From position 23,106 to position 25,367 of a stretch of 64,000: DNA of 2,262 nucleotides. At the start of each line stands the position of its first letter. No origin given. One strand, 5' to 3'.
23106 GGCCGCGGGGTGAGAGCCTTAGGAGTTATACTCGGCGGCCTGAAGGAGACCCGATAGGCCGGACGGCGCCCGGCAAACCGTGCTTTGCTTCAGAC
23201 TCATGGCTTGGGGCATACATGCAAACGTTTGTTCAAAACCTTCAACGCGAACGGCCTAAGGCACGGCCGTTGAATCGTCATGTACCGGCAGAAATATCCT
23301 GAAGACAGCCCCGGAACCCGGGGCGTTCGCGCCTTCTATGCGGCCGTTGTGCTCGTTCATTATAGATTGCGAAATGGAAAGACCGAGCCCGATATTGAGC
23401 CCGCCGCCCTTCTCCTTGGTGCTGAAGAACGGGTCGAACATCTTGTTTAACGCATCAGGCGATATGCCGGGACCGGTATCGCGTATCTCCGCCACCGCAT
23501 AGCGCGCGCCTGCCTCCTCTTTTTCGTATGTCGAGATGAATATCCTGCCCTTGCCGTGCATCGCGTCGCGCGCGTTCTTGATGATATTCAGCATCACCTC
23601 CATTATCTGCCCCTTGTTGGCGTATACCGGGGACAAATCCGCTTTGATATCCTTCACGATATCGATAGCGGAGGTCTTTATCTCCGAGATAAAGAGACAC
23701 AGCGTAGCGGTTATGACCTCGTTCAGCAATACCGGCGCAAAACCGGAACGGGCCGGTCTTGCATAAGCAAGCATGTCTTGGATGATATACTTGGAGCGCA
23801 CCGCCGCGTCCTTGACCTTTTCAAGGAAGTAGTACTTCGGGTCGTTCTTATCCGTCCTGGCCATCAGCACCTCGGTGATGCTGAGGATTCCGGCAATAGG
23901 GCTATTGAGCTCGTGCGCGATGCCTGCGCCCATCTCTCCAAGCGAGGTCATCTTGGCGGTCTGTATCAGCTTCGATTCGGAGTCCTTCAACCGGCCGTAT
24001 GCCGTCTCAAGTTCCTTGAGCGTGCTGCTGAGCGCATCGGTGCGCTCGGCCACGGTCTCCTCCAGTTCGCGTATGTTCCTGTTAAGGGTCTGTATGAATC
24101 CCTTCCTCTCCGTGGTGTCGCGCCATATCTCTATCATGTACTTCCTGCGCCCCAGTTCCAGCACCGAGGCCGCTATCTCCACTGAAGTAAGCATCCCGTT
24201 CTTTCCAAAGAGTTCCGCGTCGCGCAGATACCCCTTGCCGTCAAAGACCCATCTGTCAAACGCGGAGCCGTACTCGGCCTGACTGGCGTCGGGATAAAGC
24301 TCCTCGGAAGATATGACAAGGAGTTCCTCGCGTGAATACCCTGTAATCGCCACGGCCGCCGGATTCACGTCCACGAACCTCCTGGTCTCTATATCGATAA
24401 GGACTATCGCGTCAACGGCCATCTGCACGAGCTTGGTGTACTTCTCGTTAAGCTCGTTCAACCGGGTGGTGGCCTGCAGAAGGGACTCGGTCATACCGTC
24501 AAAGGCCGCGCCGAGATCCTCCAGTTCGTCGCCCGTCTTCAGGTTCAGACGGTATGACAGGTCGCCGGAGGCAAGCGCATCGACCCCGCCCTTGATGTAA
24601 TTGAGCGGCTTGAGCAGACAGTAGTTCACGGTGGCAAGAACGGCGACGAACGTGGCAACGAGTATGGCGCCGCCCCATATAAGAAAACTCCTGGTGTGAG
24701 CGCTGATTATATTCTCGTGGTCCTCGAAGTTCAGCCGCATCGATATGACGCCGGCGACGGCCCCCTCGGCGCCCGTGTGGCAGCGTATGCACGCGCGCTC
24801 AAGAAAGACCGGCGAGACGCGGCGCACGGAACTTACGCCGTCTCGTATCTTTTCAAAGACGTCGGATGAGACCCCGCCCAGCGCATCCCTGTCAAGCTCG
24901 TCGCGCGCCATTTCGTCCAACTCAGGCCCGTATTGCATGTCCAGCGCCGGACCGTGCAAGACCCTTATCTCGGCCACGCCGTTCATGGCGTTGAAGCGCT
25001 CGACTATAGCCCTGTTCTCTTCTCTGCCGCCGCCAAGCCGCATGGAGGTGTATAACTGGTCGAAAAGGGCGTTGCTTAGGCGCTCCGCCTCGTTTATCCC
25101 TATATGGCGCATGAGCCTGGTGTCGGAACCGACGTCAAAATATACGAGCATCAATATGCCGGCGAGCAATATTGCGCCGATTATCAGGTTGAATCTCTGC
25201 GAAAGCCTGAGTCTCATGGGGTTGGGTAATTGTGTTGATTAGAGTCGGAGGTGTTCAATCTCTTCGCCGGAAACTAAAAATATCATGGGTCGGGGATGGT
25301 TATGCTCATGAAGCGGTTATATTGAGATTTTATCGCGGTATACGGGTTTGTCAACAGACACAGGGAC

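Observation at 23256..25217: Sensor kinase with a periplasmic CxxCH heme-attachment motif (probable redox/heme sensor) next to the pilus locus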

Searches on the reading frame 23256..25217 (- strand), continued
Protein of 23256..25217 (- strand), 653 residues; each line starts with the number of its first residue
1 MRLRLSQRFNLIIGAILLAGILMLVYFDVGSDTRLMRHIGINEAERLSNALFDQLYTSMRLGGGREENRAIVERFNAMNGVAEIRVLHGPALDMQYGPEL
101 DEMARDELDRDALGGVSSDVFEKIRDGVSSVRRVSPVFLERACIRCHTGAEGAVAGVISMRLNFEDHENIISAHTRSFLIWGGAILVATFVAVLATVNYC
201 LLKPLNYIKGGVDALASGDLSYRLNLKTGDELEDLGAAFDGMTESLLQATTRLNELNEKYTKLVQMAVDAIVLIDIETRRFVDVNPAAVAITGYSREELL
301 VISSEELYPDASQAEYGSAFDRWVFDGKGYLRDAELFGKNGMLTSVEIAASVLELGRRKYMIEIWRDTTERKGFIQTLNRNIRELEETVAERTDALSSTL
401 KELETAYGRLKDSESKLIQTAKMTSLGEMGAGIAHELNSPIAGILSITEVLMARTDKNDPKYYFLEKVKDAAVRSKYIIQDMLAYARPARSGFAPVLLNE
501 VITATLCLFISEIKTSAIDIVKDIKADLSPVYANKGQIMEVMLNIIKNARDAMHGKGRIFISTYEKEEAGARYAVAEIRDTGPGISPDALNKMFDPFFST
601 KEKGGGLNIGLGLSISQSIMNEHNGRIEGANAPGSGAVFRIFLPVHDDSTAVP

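Call 75: predict_structure(alignment_id=A1)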
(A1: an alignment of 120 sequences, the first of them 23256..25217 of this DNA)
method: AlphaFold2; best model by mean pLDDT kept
length: 653 residues; sequences in the alignment: 120
mean_pLDDT: 80.7   pTM: 0.39
mean pLDDT of the five models: 80.7, 79.3, 78.9, 77.7, 77.0
residues with pLDDT >= 90: 117; 70-90: 441; 50-70: 65; < 50: 30
segments of 3 or more residues with pLDDT < 50: 398-410, 601-608, 650-653
pLDDT, mean of each block of 10 residues (from residue 1): 64 78 79 78 87 88 85 86 86 81 85 86 66 88 82 88 80 80 81 82 87 89 85 88 91 88 87 92 92 90 88 90 93 88 91 91 91 80 76 52 45 51 56 72 87 88 89 83 70 81 84 72 87 86 86 82 88 90 78 64 42 77 86 82 76 36
secondary structure, 60 per line:
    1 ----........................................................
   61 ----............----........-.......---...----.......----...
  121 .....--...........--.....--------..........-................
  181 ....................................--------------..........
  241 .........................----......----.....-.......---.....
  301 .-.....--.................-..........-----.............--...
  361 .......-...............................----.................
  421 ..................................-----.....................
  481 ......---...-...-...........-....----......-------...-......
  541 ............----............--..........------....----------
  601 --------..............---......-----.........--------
elements in order: H5-60 H65-76 E81-88 H90-96 H107-113 E118-125 E128-138 H141-145 E154-163 H165-216 H231-265 E270-275 E280-284 H286-292 H296-301 H304-307 H310-326 E328-337 E343-355 E358-367 H369-399 H404-454 H460-486 E494-496 H498-508 H510-513 E518-523 E531-533 H535-552 E557-568 E571-580 H587-590 H609-622 E626-631 E637-645

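Call 76: find_encoding_contigs(protein=P0106, flank=8000, max_places=1)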
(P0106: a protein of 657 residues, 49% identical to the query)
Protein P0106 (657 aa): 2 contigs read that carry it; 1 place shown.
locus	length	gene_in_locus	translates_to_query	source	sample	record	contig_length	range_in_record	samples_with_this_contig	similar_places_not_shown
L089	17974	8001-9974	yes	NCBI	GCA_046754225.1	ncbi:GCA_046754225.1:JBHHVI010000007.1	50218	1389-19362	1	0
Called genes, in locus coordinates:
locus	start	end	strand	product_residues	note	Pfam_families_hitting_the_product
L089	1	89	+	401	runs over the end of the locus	PF00395:SLH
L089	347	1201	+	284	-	-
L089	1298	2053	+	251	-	-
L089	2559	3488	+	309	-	PF07719:TPR_2 (faint), PF00515:TPR_1 (faint), PF13176:TPR_7 (faint), PF13374:TPR_10 (faint), PF13414:TPR_11 (faint), PF13432:TPR_16 (faint), PF13424:TPR_12, PF13424:TPR_12 (weak), +4 more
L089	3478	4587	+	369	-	PF00072:Response_reg, PF00512:HisKA, PF02518:HATPase_c, PF13589:HATPase_c_3 (faint)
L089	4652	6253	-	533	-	PF00890:FAD_binding_2, PF01266:DAO (weak), PF07992:Pyr_redox_2 (faint), PF02910:Succ_DH_flav_C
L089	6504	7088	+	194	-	PF13406:SLT_2 (faint), PF01464:SLT, PF27553:SLT_superhelical (weak)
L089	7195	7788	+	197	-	PF01066:CDP-OH_P_transf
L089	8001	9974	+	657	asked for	PF00672:HAMP, PF00989:PAS (weak), PF13188:PAS_8 (weak), PF08447:PAS_3 (weak), PF13426:PAS_9, PF00512:HisKA, PF02518:HATPase_c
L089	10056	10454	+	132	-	PF00072:Response_reg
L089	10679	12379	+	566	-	PF05157:MshEN, PF00437:T2SSE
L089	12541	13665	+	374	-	PF13401:AAA_22 (faint), PF00437:T2SSE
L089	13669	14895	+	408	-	PF28597:T2SSF_N, PF00482:T2SSF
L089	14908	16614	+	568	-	PF25323:6TM_PilS, PF13188:PAS_8 (weak), PF00512:HisKA, PF02518:HATPase_c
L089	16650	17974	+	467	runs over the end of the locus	PF00072:Response_reg, PF01078:Mg_chelatase (faint), PF20030:bpMoxR (weak), PF00158:Sigma54_activat, PF14532:Sigma54_activ_2, PF07728:AAA_5, PF25601:AAA_lid_14, PF02954:HTH_8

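Call 77: find_encoding_contigs(protein=P0109, flank=8000, max_places=1)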
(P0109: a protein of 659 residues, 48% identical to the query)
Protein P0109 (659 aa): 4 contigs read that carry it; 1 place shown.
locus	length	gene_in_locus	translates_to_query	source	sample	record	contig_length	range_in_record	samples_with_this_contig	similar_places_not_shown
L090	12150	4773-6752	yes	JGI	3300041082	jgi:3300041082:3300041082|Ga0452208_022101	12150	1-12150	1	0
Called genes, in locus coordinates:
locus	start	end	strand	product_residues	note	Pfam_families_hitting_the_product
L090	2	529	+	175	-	?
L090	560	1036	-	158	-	PF05258:DciA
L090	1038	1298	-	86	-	-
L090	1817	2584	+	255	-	PF01590:GAF, PF13185:GAF_2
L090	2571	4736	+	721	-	PF00989:PAS (weak), PF08448:PAS_4, PF13426:PAS_9 (weak), PF01590:GAF, PF13185:GAF_2, PF13492:GAF_3, PF13487:HD_5, PF01966:HD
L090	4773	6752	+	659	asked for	PF00672:HAMP, PF00989:PAS (weak), PF13426:PAS_9, PF08447:PAS_3 (weak), PF00512:HisKA, PF02518:HATPase_c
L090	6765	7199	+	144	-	PF00072:Response_reg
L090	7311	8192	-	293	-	PF13487:HD_5, PF01966:HD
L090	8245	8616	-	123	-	PF00072:Response_reg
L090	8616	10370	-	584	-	PF00672:HAMP, PF13426:PAS_9, PF00512:HisKA, PF02518:HATPase_c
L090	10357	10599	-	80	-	-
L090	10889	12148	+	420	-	?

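Call 78: find_encoding_contigs(protein=P0113, flank=8000, max_places=1)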
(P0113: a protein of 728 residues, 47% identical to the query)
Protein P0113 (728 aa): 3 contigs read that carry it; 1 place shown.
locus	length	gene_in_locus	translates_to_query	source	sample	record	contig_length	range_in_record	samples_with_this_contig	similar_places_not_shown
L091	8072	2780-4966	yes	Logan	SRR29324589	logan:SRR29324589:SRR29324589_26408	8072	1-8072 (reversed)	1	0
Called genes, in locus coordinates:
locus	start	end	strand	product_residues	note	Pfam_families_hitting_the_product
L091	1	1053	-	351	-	?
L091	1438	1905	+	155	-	PF01464:SLT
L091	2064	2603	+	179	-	PF01066:CDP-OH_P_transf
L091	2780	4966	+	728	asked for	PF00672:HAMP, PF00989:PAS (weak), PF13426:PAS_9, PF00512:HisKA, PF02518:HATPase_c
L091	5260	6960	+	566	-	PF05157:MshEN, PF00437:T2SSE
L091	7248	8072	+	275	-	?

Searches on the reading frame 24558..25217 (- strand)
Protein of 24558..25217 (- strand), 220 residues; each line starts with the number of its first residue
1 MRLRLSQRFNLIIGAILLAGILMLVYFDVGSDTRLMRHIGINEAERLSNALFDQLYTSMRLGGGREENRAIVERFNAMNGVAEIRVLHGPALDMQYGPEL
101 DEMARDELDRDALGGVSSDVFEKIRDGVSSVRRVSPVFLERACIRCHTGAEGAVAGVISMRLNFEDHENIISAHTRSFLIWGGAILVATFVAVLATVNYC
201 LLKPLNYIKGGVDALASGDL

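Call 6: search_protein_families(library=pfam, proteins=[window:24612-25217:-], max_evalue=10)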
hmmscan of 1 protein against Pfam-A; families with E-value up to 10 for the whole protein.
seq(202 aa): 2 families
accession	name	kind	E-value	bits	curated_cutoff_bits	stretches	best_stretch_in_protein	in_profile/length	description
PF11845.13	Tll0287-like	-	0.011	16.6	24.1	1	104-158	70-119/144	Tll0287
PF21563.3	Mcp40H-20_sensor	-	0.065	14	27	1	70-157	21-104/112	Methyl-accepting chemotaxis sensory transducer, class 40H, sensor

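Call 7: find_homologous_proteins(query=window:24558-25217:-, max_evalue=0.001)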
Query seq(220 aa) (220 aa): 1 proteins with E <= 0.001 among 1611 candidates.
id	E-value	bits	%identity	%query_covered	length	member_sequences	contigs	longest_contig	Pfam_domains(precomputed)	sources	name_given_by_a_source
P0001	9.8e-68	246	53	100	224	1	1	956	-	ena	-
